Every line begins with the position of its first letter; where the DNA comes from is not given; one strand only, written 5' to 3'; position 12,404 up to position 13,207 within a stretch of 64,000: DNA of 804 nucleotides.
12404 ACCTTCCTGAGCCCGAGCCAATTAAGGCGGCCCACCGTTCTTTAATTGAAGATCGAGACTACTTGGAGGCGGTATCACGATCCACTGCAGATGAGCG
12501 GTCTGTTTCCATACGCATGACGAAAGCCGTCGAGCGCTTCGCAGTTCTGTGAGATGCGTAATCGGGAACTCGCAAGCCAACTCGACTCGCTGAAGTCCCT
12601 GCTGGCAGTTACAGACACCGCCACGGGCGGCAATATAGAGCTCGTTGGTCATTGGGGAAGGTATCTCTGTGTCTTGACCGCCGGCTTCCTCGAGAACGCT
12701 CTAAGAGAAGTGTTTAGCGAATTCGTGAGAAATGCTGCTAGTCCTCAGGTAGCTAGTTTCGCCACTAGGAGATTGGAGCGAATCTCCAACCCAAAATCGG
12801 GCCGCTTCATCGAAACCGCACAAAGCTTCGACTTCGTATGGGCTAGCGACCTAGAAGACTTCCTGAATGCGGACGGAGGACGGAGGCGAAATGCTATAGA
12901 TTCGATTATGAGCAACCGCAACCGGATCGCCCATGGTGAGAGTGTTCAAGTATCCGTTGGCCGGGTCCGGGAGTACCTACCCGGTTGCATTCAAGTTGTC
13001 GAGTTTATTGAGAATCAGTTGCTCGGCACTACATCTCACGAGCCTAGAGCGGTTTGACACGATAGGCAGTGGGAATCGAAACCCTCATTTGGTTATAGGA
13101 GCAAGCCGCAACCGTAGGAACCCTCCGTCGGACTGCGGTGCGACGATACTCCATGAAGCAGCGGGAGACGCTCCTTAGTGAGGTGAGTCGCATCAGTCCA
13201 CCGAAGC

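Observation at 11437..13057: Translationally coupled DUF262 (ParB-like) + HEPN (R-x4-H) gene pair: candidate two-gene defence / abortive-infection module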

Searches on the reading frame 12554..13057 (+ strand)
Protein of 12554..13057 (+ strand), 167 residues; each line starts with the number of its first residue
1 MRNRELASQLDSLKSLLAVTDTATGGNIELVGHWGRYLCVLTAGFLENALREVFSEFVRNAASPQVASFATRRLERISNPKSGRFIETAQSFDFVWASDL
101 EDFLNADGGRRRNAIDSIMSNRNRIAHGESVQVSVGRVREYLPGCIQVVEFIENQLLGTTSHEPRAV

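Call 3: search_protein_families(library=pfam, proteins=[window:12554-13054:+], max_evalue=0.1)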
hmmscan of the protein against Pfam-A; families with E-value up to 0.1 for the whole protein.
window:12554-13054:+ (167 aa): 3 families
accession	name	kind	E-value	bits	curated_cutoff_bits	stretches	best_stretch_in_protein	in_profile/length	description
PF18735.6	HEPN_RiboL-PSP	-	7.4e-17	62.3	28.4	1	5-156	2-189/191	RiboL-PSP-HEPN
PF18737.6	HEPN_MAE_28990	-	0.0091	16.6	26.8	1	78-149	125-192/211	MAE_28990/MAE_18760-like HEPN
PF12448.13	Milton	-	0.094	13.2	22.3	0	108-153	125-171/173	Kinesin associated protein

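Call 4: search_protein_families(library=padloc, proteins=[window:12554-13054:+], max_evalue=0.1)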
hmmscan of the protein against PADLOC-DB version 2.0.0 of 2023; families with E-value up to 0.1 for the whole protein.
window:12554-13054:+ (167 aa): 0 families

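Call 5: search_protein_families(library=ncbifam, proteins=[window:12554-13054:+], max_evalue=0.1)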
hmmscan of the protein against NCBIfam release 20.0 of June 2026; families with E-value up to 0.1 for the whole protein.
window:12554-13054:+ (167 aa): 1 family
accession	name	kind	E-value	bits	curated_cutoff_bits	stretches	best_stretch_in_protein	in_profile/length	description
NF009332.0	PRK12690.1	equivalog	0.048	12.9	288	1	42-96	31-83/239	flagellar hook-basal body complex protein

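Call 13: find_homologous_proteins(query=window:12554-13054:+, max_evalue=0.001)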
Query window:12554-13054:+ (167 aa): 149 proteins with E <= 0.001 among 208 candidates; the best 120 are listed.
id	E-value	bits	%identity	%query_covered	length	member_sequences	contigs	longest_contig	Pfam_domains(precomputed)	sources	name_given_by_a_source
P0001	1.1e-103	362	100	100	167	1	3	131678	PF18735.7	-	-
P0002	9.5e-89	313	87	99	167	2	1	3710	PF18735.7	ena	-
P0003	2.8e-86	305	84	99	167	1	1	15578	PF18735.7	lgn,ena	-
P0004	2.1e-85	303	85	99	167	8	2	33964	PF18735.7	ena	-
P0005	1.1e-82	294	84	97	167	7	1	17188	PF18735.7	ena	-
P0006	2.8e-80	286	82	99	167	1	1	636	PF18735.7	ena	-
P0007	5.6e-80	285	80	98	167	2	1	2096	PF18735.7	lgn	-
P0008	1.4e-79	284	82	96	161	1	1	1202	PF18735.7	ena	-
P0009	5.8e-79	282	78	98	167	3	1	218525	PF18735.7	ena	-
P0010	1.2e-78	281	77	99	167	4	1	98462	PF18735.7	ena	-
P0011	8.7e-78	278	81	95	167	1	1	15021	PF18735.7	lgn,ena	-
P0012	1.1e-77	277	77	99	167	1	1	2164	PF18735.7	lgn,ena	-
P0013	2.2e-76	273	78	96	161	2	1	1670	PF18735.7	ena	-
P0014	2.9e-76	273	78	98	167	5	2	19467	PF18735.7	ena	-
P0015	4.3e-76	272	82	93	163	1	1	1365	PF18735.7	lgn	-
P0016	1.3e-75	271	75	99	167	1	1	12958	PF18735.7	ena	-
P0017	4.3e-74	266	76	97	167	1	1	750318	PF18735.7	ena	-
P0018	4.8e-74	266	77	98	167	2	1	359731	PF18735.7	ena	-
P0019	5.2e-74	265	78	94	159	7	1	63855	PF18735.7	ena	-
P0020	2.7e-73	263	75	95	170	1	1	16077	PF18735.7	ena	-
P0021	1.1e-71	258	75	93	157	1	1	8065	PF18735.7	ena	-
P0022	1.9e-71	257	75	94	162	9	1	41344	PF18735.7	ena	-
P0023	2.5e-71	257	74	93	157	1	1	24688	PF18735.7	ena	-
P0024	5.6e-71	256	74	93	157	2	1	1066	PF18735.7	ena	-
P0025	5.3e-70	252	75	93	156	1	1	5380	PF18735.7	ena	-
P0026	5.3e-70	252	74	93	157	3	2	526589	PF18735.7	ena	-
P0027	6.7e-70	252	72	95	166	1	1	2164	PF18735.7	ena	-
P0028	2.1e-69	251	74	93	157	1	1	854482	PF18735.7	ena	-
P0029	7.3e-69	249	74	93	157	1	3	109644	PF18735.7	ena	-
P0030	9.8e-69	248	74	93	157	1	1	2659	PF18735.7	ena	-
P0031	1.6e-68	248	73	93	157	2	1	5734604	PF18735.7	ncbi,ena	-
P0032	2.0e-68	247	74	93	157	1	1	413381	PF18735.7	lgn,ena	-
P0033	2.4e-68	247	73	93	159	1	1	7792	PF18735.7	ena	-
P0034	3.2e-68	247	72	93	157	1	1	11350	PF18735.7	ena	-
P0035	5.0e-68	246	71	93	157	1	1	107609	PF18735.7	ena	-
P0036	5.1e-68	246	73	93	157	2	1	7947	PF18735.7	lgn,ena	-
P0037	1.4e-67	245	73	93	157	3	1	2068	PF18735.7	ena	-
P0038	1.9e-67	244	71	93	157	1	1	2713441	PF18735.7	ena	-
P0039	2.1e-67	244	71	93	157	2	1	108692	PF18735.7,PF18737.7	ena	-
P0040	3.0e-67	244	71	94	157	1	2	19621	PF18735.7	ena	-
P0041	3.8e-67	243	71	93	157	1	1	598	PF18735.7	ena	-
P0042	7.9e-67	242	71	93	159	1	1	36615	PF18735.7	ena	-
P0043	2.2e-66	241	71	93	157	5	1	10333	PF18735.7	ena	-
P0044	2.4e-66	241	70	93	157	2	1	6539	PF18735.7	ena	-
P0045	3.6e-66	240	70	93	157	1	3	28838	PF18735.7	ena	-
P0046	5.0e-66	240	70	93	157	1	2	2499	PF18735.7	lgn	-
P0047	5.1e-66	240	69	96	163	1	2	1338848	PF18735.7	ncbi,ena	-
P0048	7.5e-66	239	67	96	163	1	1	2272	PF18735.7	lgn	-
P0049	1.3e-65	238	69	93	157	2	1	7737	PF18735.7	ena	-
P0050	4.4e-65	237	69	93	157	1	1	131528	PF18735.7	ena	-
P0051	4.6e-65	236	65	96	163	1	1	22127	PF18735.7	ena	-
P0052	2.1e-64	234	67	93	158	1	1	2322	PF18735.7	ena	-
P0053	2.4e-64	234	69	93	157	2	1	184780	PF18735.7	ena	-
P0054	1.0e-61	226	68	95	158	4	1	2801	PF18735.7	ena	-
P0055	1.9e-60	221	69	88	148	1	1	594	PF18735.7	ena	-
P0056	4.9e-60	220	72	80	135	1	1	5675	PF18735.7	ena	-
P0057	1.7e-59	218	66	89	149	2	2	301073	PF18735.7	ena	-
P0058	3.0e-59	218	65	95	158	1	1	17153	PF18735.7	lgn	-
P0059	6.0e-59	217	63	93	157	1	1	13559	PF18735.7,PF18737.7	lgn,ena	-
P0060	6.1e-59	217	65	93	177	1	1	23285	PF18735.7,PF18737.7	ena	-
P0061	2.6e-58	215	65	95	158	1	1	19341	PF18735.7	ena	-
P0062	1.3e-57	212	71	80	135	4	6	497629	PF18735.7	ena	-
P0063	2.1e-57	212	64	95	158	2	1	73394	PF18735.7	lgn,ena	-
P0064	3.0e-57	211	65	95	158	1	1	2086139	PF18735.7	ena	-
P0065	3.7e-56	208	63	94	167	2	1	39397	PF18735.7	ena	-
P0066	8.3e-56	206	62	92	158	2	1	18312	PF18735.7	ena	-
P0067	1.0e-55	206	64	95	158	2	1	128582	PF18735.7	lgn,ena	-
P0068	6.1e-55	204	59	95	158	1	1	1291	PF18735.7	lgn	-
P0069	1.2e-54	203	61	95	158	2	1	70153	PF18735.7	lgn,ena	-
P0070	1.2e-54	203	62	95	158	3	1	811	PF18735.7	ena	-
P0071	1.6e-54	202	60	93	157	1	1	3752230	PF18735.7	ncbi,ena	-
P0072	3.8e-54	201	61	90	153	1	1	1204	PF18735.7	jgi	jgi:hypothetical protein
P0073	1.1e-53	200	61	93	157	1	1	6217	PF18735.7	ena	-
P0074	1.5e-53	199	59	93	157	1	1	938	PF18735.7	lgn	-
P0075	8.6e-49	184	57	95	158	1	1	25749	PF18735.7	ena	-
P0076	1.2e-48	183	54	93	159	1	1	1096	PF18735.7,PF18737.7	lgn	-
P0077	1.0e-47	180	53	93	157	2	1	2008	PF18735.7,PF18737.7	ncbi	-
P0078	1.4e-47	180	54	93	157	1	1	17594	PF18735.7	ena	-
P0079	2.8e-47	179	54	93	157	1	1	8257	PF18735.7,PF18737.7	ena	-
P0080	1.0e-45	174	52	97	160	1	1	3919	PF18735.7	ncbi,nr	ncbi:MAG: hypothetical protein IIB17_06020 [Chloroflexi bacterium]|nr:hypothetical protein [Chlorofl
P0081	1.0e-45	174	54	93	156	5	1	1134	PF18735.7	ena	-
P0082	1.2e-44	170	54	93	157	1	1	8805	PF18735.7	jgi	jgi:hypothetical protein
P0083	1.3e-44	170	55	93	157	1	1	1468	PF18735.7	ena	-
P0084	1.5e-44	170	54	93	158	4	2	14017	PF18735.7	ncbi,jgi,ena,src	jgi:hypothetical protein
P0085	2.4e-44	169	54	93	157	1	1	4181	PF18735.7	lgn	-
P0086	4.5e-44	168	52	93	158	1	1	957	PF18735.7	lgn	-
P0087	4.4e-43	165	58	77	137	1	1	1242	PF18735.7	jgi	jgi:hypothetical protein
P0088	5.7e-43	165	52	93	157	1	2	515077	PF18735.7,PF18737.7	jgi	jgi:hypothetical protein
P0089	1.0e-42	164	51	93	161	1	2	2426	PF18735.7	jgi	jgi:RiboL-PSP-HEPN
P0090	3.0e-42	162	53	93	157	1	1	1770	PF18735.7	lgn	-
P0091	3.6e-42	162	54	95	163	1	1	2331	PF18735.7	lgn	-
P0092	5.0e-42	162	52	93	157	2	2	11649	PF18735.7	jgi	-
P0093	6.5e-42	161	52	94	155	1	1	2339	PF18735.7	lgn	-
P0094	6.8e-42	161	51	93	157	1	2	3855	PF18735.7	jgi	jgi:hypothetical protein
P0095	9.1e-42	161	56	93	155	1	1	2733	PF18735.7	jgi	jgi:hypothetical protein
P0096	1.1e-41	161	52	93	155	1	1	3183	PF18735.7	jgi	jgi:hypothetical protein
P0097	1.8e-41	160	52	93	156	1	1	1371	PF18735.7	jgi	jgi:hypothetical protein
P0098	3.1e-41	159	52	93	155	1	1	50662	PF18735.7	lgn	-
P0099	7.9e-41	158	52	93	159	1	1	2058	PF18735.7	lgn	-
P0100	8.3e-41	158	48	93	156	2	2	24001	PF18735.7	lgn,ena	-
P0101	1.5e-40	157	48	97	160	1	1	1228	PF18735.7,PF18737.7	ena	-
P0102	5.3e-40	155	49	98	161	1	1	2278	PF18735.7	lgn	-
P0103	5.4e-40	155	49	95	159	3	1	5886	PF18735.7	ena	-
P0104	6.0e-40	155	56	78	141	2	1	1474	PF18735.7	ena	-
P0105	1.1e-39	154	64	71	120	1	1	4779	PF18735.7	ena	-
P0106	2.9e-39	153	51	93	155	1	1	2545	PF18735.7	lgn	-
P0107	3.2e-39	152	51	93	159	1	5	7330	PF18735.7,PF18737.7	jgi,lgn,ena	-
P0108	3.5e-39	152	48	93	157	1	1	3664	PF18735.7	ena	-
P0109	3.6e-39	152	52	93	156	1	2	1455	PF18735.7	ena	-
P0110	7.2e-39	151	49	96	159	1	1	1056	PF18735.7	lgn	-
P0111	8.3e-39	151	47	93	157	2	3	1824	PF18735.7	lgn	-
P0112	1.0e-38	151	53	79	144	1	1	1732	PF18735.7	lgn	-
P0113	1.8e-38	150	47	93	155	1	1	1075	PF18735.7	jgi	jgi:hypothetical protein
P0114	3.2e-38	149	48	93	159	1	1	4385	PF18735.7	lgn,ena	-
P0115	4.5e-38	149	51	93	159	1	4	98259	PF18735.7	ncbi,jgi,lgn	jgi:hypothetical protein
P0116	1.1e-37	147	49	93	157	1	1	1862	PF18735.7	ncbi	-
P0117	1.5e-37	147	47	95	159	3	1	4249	PF18735.7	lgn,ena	-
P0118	3.1e-37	146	48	93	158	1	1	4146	PF18735.7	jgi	jgi:RiboL-PSP-HEPN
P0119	4.3e-37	146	50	93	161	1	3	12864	PF18735.7,PF18737.7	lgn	-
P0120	5.6e-37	145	47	90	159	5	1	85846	PF18735.7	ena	-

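Call 42: find_related_loci(query=A1, collection=genome_contigs, flank=6000)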
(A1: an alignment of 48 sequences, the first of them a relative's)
Query A1 (167 aa) in genome_contigs; peptide patterns used: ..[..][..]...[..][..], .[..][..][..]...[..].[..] (x = any residue, [..] = any of these).
127 stretches matched a pattern; 103 encode a relative of the query (tblastn E <= 1e-3); the best 80 are kept; 80 distinct loci.
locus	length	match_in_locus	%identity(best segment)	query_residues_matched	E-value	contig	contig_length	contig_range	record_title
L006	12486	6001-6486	80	1-162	9e-87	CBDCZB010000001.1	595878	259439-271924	MAG: Dehalococcoidia bacterium isolate ba092683-2743-4c74-9192-48684eccfa31 genome assembly, contig: contig_1, whole gen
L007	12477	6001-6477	79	6-164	7e-82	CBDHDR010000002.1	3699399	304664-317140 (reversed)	MAG: Dehalococcoidia bacterium isolate 3405ea0c-46a1-49ac-8793-a98dd5fa39b7 genome assembly, contig: contig_2, whole gen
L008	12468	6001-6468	74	1-156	2e-74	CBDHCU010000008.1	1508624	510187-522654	MAG: Dehalococcoidia bacterium isolate 55646556-b4c4-4674-9987-911c49b4817b genome assembly, contig: contig_6, whole gen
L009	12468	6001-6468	70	1-156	1e-73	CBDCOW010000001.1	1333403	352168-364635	MAG: Dehalococcoidia bacterium isolate b2375acc-e336-44db-93fb-aeb584a91759 genome assembly, contig: contig_1, whole gen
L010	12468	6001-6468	65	1-156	4e-69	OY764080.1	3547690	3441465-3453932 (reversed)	MAG: Chloroflexota bacterium isolate a04a8705-9522-4335-bb9c-b9bb47e5c42e genome assembly, chromosome: 1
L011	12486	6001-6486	69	1-161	6e-67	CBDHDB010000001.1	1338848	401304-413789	MAG: Dehalococcoidia bacterium isolate 822cf7f2-f088-4de1-b96c-ebc5a35fe4d4 genome assembly, contig: contig_1, whole gen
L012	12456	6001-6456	66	1-151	2e-66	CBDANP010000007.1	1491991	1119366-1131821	MAG: Dehalococcoidia bacterium isolate b4c8b7c9-9533-4910-ac39-d933c6e21fa7 genome assembly, contig: contig_7, whole gen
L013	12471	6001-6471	64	1-157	1e-63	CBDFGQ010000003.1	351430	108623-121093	MAG: Dehalococcoidia bacterium isolate 3299a7fc-3b8b-4791-927a-3a74d6ed150b genome assembly, contig: contig_3, whole gen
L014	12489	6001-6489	54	1-158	4e-54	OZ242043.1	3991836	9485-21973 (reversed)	MAG: Dehalococcoidia bacterium isolate 85f8f78b-f575-40e1-bce2-50f1b814b5fa genome assembly, chromosome: 1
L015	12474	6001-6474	53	1-158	8e-56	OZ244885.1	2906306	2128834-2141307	MAG: Dehalococcoidia bacterium isolate fdb43404-dfe2-4bc2-b563-a099daddbcab genome assembly, chromosome: 1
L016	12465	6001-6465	55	1-155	5e-56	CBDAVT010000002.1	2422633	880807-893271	MAG: Dehalococcoidia bacterium isolate d99c038b-be98-4ce4-a01a-7fb719fe35ca genome assembly, contig: contig_2, whole gen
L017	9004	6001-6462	58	1-155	9e-55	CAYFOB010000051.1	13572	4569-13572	MAG TPA_asm: uncultured Thiomargarita sp. isolate ERP019367_co1_33 genome assembly, contig: NODE_3342_length_13572_cov_2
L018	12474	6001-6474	55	1-158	8e-55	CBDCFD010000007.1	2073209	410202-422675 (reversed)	MAG: Dehalococcoidia bacterium isolate 00984b42-5fdc-41aa-b48b-cfc3a05d4d85 genome assembly, contig: contig_7, whole gen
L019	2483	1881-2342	50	1-155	4e-54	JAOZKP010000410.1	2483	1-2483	MAG: bacterium isolate GMC10.concoct.104_sub NODE_91924_length_2483_cov_6.785420, whole genome shotgun sequence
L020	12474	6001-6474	56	1-158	3e-53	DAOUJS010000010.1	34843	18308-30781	MAG TPA_asm: Dehalococcoidia bacterium isolate S34_277 k113_405578, whole genome shotgun sequence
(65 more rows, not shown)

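Call 54: predict_structure(alignment_id=A1)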
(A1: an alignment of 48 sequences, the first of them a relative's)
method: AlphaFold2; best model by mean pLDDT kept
length: 167 residues; sequences in the alignment: 48
mean_pLDDT: 92.4   pTM: 0.86
mean pLDDT of the five models: 92.4, 92.3, 92.1, 92.0, 91.9
residues with pLDDT >= 90: 149; 70-90: 9; 50-70: 1; < 50: 8
segments of 3 or more residues with pLDDT < 50: 160-167
pLDDT, mean of each block of 10 residues (from residue 1): 95 97 93 96 98 93 92 93 97 94 97 98 95 94 98 82 43
secondary structure, 60 per line:
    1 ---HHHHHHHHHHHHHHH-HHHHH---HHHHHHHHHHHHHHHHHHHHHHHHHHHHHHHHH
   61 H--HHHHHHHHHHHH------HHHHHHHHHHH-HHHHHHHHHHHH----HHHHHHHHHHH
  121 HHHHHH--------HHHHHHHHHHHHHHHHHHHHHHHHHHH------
elements in order: H4-18 H20-24 H28-61 H64-75 H82-92 H94-105 H110-126 H135-161

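Call 57: fold_search(model_id=the predicted structure, library=pdb)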
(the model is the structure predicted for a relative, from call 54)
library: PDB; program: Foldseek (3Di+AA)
matches with E <= 10: 176; with E <= 0.001: 0
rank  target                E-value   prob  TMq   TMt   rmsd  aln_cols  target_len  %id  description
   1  7zjr                  3.7e-01  0.18  0.21  0.17  21.8       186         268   16  X-ray structure of the periplasmic region of PilJ from P. aeruginosa (released 2022-04-27)
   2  7zgj_C                7.3e-01  0.11  0.20  0.18  17.5       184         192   11  Trypanosoma brucei gambiense ISG65 in complex with human complement component C3 (released 2023-04-05)
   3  9bqw_A                8.1e-01  0.30  0.28  0.34  16.9       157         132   10  Fab F945-DbpA complex (released 2025-08-06)
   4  7ae6_A                1.1e+00  0.44  0.37  0.41   7.3       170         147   10  Crystal structure of di-AMPylated HEPN(R102A) toxin (released 2020-12-30)
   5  8auw_D                1.2e+00  0.18  0.30  0.32  18.1       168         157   12  Cryo-EM structure of human BIRC6 in complex with SMAC. (released 2023-02-15)
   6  6egc                  1.4e+00  0.35  0.32  0.35   8.8       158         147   20  Single-chain version of 2L4HC2_23 (PDB 5J0K) (released 2019-05-29)
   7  8ubg_A                1.4e+00  0.11  0.22  0.17  15.0       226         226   14  DpHF19 filament (released 2024-04-10)
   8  2hsb                  1.5e+00  0.60  0.43  0.53   5.9       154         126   12  Crystal structure of a hepn domain containing protein (af_0298) from archaeoglobus fulgidus at 1.95 A resolution (released 2006-08-15)
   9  8esq_7                1.6e+00  0.08  0.21  0.16  16.0       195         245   13  Ytm1 associated nascent 60S ribosome State 2 (released 2022-11-30)
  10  4nqf_A                1.8e+00  0.38  0.39  0.43   6.6       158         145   11  Crystal structure of HEPN domain protein (released 2014-03-26)
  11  1ylm_A                1.8e+00  0.35  0.36  0.40   7.9       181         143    9  Structure of Cytosolic Protein of Unknown Function YutE from Bacillus subtilis (released 2005-03-01)
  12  2jpu_MODEL_1_A        1.8e+00  0.33  0.36  0.42   6.5       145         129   14  solution structure of NESG target SsR10, Orf c02003 protein (released 2007-07-03)
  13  3o10_A                1.9e+00  0.28  0.36  0.41   6.3       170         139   10  Crystal structure of the HEPN domain from human sacsin (released 2011-03-30)
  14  4nqf_B                2.1e+00  0.28  0.37  0.40   7.3       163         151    9  Crystal structure of HEPN domain protein (released 2014-03-26)
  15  3dcf_B                2.1e+00  0.08  0.21  0.19  14.2       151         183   14  Crystal structure of transcriptional regulator of the TetR/AcrR family (YP_290855.1) from THERMOBIFIDA FUSCA YX-ER1 at (released 2008-07-15)
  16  5yep_C                2.2e+00  0.44  0.43  0.51   6.0       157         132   10  Crystal structure of SO_3166-SO_3165 from Shewanella oneidensis (released 2018-03-28)
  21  7bxo_D                2.6e+00  0.38  0.41  0.50   6.5       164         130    9  Crystal structure of the toxin-antitoxin with AMP-PNP (released 2020-09-30)
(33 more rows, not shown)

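Call 61: search_solved_structures(query=A1, max_evalue=1)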
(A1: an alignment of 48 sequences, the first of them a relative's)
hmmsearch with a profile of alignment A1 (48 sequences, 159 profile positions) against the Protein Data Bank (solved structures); distinct sequences matched with E-value up to 1: 0.

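Call 77: find_encoding_contigs(protein=window:12554-13057:+, flank=6000, max_places=4)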
Protein window:12554-13057:+ (167 aa): 7 contigs read that carry it; 3 places shown.
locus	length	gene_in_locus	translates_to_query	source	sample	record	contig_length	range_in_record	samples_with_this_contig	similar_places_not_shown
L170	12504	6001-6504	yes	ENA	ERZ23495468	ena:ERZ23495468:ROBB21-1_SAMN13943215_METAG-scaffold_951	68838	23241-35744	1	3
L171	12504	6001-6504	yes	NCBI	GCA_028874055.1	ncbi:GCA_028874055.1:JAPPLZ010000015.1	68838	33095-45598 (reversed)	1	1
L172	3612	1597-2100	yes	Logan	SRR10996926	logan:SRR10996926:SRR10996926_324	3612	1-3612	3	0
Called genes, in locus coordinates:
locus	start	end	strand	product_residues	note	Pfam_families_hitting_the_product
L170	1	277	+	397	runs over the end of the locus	PF02515:CoA_transf_3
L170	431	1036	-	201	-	PF01128:IspD, PF12804:NTP_transf_3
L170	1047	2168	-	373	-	PF02625:XdhC_CoxI, PF13478:XdhC_C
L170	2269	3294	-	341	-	PF02353:CMAS, PF01209:Ubie_methyltran (weak), PF13489:Methyltransf_23, PF13847:Methyltransf_31, PF08241:Methyltransf_11, PF08242:Methyltransf_12, PF13649:Methyltransf_25, PF08498:Sterol_MT_C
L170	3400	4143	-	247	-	PF00596:Aldolase_II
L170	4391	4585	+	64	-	-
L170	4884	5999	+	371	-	PF03235:GmrSD_N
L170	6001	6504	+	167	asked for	PF18735:HEPN_RiboL-PSP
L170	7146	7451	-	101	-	PF12869:tRNA_anti-like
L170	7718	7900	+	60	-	PF01381:HTH_3, PF12844:HTH_19 (weak), PF13443:HTH_26 (weak), PF13560:HTH_31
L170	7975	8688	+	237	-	PF00702:Hydrolase, PF13419:HAD_2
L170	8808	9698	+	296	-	PF08450:SGL, PF01436:NHL (faint)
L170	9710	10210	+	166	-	PF00484:Pro_CA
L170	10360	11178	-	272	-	-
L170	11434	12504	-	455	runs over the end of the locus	PF01266:DAO (weak), PF01593:Amino_oxidase, PF07992:Pyr_redox_2 (faint), PF13450:NAD_binding_8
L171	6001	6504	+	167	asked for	PF18735:HEPN_RiboL-PSP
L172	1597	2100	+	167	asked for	PF18735:HEPN_RiboL-PSP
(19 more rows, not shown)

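Call 82: search_protein_families(library=phrogs, proteins=[window:12554-13054:+], max_evalue=0.001)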
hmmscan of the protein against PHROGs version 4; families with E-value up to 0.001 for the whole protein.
window:12554-13054:+ (167 aa): 1 family
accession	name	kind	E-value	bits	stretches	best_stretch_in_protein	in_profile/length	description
phrog_21203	-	unknown function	1.4e-05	25.8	0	113-135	206-228/259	-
